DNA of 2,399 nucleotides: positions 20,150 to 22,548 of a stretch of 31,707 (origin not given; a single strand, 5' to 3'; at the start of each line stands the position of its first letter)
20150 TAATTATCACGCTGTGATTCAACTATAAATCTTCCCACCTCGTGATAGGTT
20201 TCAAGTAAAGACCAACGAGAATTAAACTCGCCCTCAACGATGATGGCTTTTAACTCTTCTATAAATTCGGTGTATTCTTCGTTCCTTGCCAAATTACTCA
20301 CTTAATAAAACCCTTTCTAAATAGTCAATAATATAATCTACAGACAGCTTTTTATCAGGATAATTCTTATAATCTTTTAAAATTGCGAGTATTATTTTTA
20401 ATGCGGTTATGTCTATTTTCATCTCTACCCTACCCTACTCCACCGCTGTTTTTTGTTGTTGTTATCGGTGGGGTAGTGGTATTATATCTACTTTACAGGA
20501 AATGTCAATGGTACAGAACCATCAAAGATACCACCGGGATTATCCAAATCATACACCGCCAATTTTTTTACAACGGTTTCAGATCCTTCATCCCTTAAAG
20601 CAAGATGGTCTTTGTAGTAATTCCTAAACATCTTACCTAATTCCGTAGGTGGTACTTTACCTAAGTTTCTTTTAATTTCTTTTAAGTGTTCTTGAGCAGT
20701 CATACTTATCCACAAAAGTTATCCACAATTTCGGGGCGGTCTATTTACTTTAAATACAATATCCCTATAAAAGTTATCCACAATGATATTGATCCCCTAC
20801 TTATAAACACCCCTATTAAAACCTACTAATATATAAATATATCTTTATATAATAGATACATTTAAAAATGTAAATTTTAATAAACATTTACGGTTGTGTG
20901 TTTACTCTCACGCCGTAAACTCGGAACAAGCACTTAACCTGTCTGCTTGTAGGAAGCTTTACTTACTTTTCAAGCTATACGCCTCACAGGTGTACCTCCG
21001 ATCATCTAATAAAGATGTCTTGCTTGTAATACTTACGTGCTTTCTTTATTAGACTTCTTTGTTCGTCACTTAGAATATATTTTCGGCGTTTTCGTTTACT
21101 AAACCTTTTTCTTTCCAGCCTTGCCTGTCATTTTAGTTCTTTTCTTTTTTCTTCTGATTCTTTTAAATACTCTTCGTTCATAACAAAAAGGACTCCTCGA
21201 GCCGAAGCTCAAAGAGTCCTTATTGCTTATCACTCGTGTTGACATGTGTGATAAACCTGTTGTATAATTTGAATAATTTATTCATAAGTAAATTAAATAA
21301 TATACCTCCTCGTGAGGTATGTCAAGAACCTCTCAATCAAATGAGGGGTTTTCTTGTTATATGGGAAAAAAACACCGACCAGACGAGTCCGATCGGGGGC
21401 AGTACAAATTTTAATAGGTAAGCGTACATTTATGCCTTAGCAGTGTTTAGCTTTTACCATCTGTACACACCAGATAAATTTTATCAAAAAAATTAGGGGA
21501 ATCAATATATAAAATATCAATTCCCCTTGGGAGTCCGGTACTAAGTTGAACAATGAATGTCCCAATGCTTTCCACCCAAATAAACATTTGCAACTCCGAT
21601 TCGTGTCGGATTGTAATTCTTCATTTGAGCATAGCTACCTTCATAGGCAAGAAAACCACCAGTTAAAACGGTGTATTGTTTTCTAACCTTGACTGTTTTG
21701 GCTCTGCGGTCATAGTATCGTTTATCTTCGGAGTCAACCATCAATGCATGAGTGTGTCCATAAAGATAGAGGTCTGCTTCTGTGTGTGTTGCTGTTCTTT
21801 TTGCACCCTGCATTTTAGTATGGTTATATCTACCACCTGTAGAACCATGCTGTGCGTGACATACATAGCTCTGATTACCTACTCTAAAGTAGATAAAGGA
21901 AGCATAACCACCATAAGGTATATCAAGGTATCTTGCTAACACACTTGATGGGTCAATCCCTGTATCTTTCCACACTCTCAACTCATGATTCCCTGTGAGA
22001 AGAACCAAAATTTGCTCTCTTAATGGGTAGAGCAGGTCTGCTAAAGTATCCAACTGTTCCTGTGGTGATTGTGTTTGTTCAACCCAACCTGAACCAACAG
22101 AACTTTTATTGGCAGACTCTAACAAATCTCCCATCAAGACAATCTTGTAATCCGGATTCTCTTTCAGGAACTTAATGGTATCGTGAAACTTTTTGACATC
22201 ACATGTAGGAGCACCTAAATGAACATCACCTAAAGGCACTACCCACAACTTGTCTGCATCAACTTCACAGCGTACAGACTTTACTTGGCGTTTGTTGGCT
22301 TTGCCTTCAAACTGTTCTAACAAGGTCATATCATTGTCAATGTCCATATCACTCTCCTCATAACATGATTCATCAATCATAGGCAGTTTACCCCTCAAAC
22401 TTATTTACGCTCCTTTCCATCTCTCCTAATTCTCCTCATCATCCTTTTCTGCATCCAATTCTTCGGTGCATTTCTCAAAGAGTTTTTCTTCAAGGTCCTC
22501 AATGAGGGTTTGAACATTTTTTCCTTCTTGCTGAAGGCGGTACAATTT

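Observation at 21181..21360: Face-to-face near-consensus promoters with palindromic operators, each running into its own terminator: a possible RNA-based switch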

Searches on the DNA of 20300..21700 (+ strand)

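Call 6: search_dna_similar(query=window:20600-21700:+, collection=phages, mode=distant, max_rows=30)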
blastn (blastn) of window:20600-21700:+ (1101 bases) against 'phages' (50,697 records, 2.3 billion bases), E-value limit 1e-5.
No match.

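Call 9: search_rna_families(source=window, start=20300, end=21700, threshold=evalue, max_evalue=10, show_alignments=3)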
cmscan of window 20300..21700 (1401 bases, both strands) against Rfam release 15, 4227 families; matches with E-value up to 10: 2.
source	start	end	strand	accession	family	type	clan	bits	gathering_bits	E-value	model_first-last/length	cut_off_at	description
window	20836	20936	+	RF04323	Pestivirus-3UTR-SLIV-SLII-BVDV-1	Gene; sRNA;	CL00151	23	90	6.1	1-128/128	no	Pestivirus 3' UTR SLIV and SLII bovine viral diarrhea virus (BVDV-1)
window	20390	20452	-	RF02842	RefA1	Gene; sRNA;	-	15.1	94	2.4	1-222/222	no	Enterococcus sRNA A1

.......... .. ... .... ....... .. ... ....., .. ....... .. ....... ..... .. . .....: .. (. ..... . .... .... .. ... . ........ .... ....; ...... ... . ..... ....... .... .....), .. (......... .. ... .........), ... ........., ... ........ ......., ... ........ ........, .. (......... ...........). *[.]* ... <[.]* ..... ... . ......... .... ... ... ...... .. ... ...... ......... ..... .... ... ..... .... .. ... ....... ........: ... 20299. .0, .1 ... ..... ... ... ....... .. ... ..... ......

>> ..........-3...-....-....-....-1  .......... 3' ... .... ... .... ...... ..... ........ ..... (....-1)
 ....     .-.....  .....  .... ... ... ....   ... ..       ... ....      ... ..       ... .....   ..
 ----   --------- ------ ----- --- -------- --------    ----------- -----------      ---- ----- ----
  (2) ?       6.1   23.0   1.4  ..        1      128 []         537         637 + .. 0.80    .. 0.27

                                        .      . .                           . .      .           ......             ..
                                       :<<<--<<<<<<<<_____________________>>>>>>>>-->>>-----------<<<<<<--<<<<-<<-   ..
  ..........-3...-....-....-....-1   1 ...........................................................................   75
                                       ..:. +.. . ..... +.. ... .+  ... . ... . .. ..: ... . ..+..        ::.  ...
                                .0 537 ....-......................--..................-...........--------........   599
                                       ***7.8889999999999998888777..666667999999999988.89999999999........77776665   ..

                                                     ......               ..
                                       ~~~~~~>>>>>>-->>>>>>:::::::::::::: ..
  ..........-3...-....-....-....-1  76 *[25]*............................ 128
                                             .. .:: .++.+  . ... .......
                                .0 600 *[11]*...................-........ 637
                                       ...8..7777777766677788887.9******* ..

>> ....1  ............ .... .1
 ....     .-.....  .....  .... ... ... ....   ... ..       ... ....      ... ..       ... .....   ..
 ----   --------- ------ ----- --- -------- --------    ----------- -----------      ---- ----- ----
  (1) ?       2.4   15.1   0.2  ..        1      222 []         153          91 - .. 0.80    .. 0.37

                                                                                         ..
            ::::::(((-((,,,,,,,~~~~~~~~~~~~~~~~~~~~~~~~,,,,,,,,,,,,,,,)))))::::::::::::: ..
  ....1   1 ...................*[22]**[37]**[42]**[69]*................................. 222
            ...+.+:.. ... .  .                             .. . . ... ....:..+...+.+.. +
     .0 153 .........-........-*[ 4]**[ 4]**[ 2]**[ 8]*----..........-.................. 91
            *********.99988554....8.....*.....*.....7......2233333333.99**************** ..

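Call 63: search_rna_families(sources=[L142, L146, L174, L149, L148, L020, L001], threshold=evalue, max_evalue=0.1, show_alignments=2)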
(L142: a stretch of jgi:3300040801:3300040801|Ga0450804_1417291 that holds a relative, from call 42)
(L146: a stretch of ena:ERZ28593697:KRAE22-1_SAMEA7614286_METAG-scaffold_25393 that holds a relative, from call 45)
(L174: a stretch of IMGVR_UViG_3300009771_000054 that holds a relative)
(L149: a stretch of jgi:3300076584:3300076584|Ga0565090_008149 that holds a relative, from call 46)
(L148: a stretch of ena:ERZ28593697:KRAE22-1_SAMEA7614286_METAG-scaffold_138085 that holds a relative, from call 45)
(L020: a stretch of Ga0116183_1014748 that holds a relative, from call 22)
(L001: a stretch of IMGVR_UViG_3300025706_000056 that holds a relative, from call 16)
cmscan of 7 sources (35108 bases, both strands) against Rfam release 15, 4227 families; matches with E-value up to 0.1: 0.
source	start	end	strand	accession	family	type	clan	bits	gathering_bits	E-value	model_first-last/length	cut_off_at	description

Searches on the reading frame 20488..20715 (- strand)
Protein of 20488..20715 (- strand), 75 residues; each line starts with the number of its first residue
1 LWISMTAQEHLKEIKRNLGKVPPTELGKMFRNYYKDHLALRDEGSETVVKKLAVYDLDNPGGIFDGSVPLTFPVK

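Call 11: search_protein_families(library=pfam, proteins=[window:20488-20715:-], max_evalue=0.01)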
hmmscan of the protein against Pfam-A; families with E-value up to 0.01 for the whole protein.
window:20488-20715:- (75 aa): 0 families

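Call 13: search_protein_families(library=phrogs, proteins=[window:20488-20715:-], max_evalue=0.001)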
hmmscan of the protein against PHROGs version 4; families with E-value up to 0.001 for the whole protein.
window:20488-20715:- (75 aa): 0 families

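Call 24: find_encoding_contigs(protein=window:20488-20715:-, flank=3000, max_places=10)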
Protein window:20488-20715:- (75 aa): no gene with exactly this product is on record in the collection.

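Call 25: find_related_loci(query=window:20488-20715:-, collection=viral_contigs, flank=4000)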
Query window:20488-20715:- (75 aa) in viral_contigs; peptide patterns used: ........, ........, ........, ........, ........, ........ (x = any residue, [..] = any of these).
15 stretches matched a pattern, but none encodes a relative of the query by tblastn (E <= 1e-3).

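Call 41: find_homologous_proteins(query=window:20488-20703:-, max_evalue=0.001)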
Query window:20488-20703:- (71 aa): 6 proteins with E <= 0.001 among 6 candidates.
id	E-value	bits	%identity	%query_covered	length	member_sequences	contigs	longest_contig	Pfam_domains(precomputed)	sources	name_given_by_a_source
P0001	1.6e-40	153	100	100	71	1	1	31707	-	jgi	-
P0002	1.4e-34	135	86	100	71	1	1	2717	-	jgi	jgi:hypothetical protein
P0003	1.5e-27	112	80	99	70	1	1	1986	-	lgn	-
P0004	1.3e-25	106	76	100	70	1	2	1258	-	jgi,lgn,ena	jgi:hypothetical protein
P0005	2.8e-23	99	75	100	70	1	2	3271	-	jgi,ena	jgi:uncharacterized membrane protein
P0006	3.0e-23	99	74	99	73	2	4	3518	-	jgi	jgi:uncharacterized membrane protein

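Call 42: find_encoding_contigs(protein=P0002, flank=4000)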
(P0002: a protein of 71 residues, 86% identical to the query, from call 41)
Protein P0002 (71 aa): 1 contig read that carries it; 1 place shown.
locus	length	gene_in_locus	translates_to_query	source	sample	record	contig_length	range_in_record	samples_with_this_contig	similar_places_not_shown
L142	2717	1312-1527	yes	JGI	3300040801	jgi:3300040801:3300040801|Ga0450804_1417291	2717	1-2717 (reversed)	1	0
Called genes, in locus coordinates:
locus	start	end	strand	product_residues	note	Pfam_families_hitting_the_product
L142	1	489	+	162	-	?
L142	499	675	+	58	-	-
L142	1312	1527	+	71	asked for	-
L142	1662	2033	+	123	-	-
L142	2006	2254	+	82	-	-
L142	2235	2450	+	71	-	-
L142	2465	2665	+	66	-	-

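Call 43: find_encoding_contigs(protein=P0003, flank=4000)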
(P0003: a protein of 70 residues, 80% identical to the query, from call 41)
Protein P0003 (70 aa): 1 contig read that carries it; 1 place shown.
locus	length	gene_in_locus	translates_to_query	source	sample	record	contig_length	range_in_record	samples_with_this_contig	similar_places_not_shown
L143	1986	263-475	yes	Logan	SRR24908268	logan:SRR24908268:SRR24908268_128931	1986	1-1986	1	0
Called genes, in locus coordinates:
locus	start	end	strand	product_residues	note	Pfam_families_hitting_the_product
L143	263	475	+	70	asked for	-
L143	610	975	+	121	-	-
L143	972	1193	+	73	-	-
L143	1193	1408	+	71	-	-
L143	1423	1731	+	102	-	-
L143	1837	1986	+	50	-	?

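Call 44: find_encoding_contigs(protein=P0004, flank=4000)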
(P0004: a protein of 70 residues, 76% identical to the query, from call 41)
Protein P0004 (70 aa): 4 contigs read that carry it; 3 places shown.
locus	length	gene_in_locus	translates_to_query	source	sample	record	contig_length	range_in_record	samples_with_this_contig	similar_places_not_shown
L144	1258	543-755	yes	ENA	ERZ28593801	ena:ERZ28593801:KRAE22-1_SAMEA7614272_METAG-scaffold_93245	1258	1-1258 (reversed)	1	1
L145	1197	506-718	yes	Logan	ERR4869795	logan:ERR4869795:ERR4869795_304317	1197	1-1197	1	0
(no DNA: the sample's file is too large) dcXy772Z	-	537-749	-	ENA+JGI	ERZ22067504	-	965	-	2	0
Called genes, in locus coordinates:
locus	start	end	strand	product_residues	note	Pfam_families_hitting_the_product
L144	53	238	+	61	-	-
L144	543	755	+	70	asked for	-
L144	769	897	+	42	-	-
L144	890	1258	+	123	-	?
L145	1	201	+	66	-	?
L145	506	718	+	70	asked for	-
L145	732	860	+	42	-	-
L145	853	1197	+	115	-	?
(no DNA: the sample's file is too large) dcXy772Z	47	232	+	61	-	-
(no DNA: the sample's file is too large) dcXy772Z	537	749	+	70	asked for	-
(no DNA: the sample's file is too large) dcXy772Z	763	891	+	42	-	-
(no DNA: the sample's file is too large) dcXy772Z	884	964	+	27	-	?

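Call 45: find_encoding_contigs(protein=P0005, flank=4000)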
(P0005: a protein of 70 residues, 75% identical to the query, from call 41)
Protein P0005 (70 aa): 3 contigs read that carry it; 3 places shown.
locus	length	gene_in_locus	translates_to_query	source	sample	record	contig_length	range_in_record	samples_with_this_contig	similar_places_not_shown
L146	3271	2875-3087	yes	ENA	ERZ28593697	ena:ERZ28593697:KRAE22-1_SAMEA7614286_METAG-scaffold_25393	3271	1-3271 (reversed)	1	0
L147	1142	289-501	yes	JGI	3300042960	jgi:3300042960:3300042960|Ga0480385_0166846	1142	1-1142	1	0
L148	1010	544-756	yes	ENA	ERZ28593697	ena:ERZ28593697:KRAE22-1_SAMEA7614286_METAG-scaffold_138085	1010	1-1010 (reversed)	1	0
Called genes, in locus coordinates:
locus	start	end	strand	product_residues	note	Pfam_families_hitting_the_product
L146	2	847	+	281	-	?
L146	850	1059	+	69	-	-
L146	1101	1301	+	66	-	-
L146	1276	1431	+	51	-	-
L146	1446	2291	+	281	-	PF00149:Metallophos, PF12850:Metallophos_2 (weak)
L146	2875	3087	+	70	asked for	-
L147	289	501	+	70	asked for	-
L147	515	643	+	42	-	-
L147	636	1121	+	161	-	-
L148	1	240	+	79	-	?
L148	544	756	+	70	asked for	-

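Call 46: find_encoding_contigs(protein=P0006, flank=4000)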
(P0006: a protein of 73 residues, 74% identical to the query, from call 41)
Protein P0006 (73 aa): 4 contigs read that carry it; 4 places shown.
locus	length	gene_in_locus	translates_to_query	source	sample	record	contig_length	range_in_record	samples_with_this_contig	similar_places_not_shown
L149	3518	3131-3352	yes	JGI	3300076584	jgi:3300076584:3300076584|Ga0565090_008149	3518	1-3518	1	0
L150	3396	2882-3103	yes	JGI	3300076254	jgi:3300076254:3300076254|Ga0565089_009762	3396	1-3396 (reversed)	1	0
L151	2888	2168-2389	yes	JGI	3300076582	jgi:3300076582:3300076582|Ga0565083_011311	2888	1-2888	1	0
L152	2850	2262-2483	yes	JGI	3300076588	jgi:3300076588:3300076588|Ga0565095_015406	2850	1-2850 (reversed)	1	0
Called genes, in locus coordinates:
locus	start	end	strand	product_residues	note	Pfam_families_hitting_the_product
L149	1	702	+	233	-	?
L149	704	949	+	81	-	-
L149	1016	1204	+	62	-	-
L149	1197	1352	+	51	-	-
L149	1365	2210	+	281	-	PF00149:Metallophos, PF12850:Metallophos_2 (weak)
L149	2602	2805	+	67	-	-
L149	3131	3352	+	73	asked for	-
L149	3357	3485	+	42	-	-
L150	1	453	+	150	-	?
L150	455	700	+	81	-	-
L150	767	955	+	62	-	-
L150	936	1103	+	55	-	-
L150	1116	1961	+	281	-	PF00149:Metallophos, PF12850:Metallophos_2 (weak)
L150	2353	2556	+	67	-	-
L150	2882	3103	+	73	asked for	-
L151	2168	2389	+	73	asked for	-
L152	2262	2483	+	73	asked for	-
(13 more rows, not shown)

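Call 87: find_homologous_proteins(query=A7, max_evalue=0.001)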
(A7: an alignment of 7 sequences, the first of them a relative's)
Query A7 (7 sequences) (71 aa, profile of the alignment): 8 proteins with E <= 0.001 among 277 candidates.
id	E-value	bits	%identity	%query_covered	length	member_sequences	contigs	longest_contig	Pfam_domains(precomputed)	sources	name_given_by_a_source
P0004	1.4e-40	155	76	100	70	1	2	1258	-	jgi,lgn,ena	jgi:hypothetical protein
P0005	2.5e-40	154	75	100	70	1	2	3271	-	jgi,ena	jgi:uncharacterized membrane protein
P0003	2.6e-40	154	80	99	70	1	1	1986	-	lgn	-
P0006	6.3e-40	153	74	99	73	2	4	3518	-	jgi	jgi:uncharacterized membrane protein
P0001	1.3e-38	149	100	100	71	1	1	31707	-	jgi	-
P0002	6.7e-38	146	86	100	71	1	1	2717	-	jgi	jgi:hypothetical protein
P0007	7.8e-36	140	62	100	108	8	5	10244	-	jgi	-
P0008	5.9e-5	41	60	44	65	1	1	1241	-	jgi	jgi:hypothetical protein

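Call 88: find_encoding_contigs(protein=P0007, flank=3000, max_places=8)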
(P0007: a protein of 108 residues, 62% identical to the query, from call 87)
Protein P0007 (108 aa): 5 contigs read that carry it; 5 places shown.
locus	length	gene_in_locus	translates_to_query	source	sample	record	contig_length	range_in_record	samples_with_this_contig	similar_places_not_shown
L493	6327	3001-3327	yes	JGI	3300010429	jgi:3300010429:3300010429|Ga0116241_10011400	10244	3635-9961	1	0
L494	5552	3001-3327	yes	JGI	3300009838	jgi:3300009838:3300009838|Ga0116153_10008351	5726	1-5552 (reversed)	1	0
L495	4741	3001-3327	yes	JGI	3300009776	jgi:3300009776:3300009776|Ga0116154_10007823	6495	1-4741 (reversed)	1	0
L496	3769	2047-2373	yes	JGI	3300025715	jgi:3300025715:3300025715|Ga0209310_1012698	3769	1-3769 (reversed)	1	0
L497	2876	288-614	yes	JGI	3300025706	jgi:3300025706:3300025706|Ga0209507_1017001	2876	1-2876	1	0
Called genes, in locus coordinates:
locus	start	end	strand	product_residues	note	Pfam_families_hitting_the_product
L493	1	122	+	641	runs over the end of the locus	-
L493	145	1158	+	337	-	PF01520:Amidase_3, PF27578:ODF2_N (weak)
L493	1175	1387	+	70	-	-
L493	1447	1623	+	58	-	-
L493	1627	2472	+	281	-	PF00149:Metallophos, PF12850:Metallophos_2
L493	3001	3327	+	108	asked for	-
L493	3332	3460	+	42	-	-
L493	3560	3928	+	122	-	-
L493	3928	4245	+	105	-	-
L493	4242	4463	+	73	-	-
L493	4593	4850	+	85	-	-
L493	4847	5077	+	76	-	-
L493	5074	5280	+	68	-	-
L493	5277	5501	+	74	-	-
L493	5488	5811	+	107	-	-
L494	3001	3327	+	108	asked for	-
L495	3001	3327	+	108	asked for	-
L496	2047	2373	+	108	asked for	-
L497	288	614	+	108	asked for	-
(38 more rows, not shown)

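Call 89: find_encoding_contigs(protein=P0008, flank=3000)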
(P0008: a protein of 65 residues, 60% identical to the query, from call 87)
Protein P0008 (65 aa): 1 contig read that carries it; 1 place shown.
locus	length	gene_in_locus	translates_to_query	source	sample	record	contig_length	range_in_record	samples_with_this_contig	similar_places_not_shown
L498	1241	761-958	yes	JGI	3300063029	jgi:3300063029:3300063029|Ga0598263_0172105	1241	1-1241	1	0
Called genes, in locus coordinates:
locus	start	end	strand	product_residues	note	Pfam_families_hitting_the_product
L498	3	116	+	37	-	?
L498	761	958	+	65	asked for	-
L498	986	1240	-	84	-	?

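Call 94: search_protein_families(library=ncbifam, proteins=[window:20488-20703:-], max_evalue=0.1)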
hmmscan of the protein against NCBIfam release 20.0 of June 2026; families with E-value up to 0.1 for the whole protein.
window:20488-20703:- (71 aa): 0 families

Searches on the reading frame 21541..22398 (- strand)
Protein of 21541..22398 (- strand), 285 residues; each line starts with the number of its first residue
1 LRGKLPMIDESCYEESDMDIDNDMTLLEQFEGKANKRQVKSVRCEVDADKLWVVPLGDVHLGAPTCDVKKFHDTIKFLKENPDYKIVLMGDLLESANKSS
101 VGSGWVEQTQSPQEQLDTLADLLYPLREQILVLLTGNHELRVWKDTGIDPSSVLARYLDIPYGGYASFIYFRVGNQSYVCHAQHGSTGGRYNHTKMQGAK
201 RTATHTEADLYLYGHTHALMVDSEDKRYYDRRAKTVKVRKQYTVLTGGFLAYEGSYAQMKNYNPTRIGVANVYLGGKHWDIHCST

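Call 10: search_protein_families(library=pfam, proteins=[window:21541-22398:-], max_evalue=0.01)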
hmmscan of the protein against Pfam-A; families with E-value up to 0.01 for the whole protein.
window:21541-22398:- (285 aa): 2 families
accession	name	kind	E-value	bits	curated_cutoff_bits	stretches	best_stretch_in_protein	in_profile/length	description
PF00149.33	Metallophos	-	7.2e-07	30.3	21.5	1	56-218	6-190/191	Calcineurin-like phosphoesterase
PF12850.12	Metallophos_2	-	0.005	17.3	27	0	176-226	83-126/154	Calcineurin-like phosphoesterase superfamily domain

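Call 13: search_protein_families(library=phrogs, proteins=[window:21541-22398:-], max_evalue=0.001)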
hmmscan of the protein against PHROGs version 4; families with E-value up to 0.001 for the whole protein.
window:21541-22398:- (285 aa): 3 families
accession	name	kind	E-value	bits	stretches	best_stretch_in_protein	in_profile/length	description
phrog_7339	-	DNA, RNA and nucleotide metabolism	1.3e-51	176.5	1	29-277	7-252/263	DNA repair exonuclease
phrog_221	-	other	8.2e-07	29.6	1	45-261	106-322/367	metallo-phosphoesterase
phrog_284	-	DNA, RNA and nucleotide metabolism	1.8e-05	24.8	0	177-228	296-349/398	exonuclease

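Call 16: find_related_loci(query=window:21541-22398:-, collection=viral_contigs, flank=6000)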
Query window:21541-22398:- (285 aa) in viral_contigs; peptide patterns used: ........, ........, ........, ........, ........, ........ (x = any residue, [..] = any of these).
5 stretches matched a pattern; 4 encode a relative of the query (tblastn E <= 1e-3); 4 distinct loci.
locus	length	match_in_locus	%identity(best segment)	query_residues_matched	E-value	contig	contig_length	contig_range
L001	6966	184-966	80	22-285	8e-150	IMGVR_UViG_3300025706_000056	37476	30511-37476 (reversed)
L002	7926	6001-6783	80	22-285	1e-149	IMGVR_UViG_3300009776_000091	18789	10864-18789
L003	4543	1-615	69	81-285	4e-104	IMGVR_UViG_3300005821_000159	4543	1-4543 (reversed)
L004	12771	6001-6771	72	26-285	4e-135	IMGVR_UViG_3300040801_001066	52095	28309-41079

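Call 22: find_related_loci(query=window:21541-22398:-, collection=metagenome_contigs, flank=4000)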
Query window:21541-22398:- (285 aa) in metagenome_contigs; peptide patterns used: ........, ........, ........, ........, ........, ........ (x = any residue, [..] = any of these).
49 stretches matched a pattern; 18 encode a relative of the query (tblastn E <= 1e-3); 18 distinct loci.
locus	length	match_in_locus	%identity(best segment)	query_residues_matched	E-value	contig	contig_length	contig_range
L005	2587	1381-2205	78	8-285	1e-162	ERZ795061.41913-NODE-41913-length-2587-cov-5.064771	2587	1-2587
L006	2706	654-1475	78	9-285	2e-159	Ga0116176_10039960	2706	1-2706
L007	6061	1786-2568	83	22-285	1e-150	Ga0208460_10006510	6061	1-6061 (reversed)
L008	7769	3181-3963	83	22-285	5e-150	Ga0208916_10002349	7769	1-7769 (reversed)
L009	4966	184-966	80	22-285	4e-150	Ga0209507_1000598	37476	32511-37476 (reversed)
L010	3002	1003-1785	79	22-285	2e-155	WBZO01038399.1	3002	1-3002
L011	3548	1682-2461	82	22-284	6e-152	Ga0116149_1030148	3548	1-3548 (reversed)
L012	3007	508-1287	82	22-284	5e-153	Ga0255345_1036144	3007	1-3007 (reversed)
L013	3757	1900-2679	82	22-284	1e-150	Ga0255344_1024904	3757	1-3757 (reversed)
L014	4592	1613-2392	82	22-284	1e-148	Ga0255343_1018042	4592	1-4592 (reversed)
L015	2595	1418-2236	74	10-285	3e-153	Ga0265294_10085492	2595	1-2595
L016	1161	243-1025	80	22-285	3e-159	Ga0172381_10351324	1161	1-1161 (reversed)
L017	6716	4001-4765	79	27-284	2e-144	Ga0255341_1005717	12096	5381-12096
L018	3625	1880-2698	73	10-285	9e-149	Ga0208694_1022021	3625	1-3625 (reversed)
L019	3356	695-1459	79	27-284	2e-149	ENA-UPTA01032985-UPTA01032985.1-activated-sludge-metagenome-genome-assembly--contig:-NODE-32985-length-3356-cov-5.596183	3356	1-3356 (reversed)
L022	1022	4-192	81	223-285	9e-33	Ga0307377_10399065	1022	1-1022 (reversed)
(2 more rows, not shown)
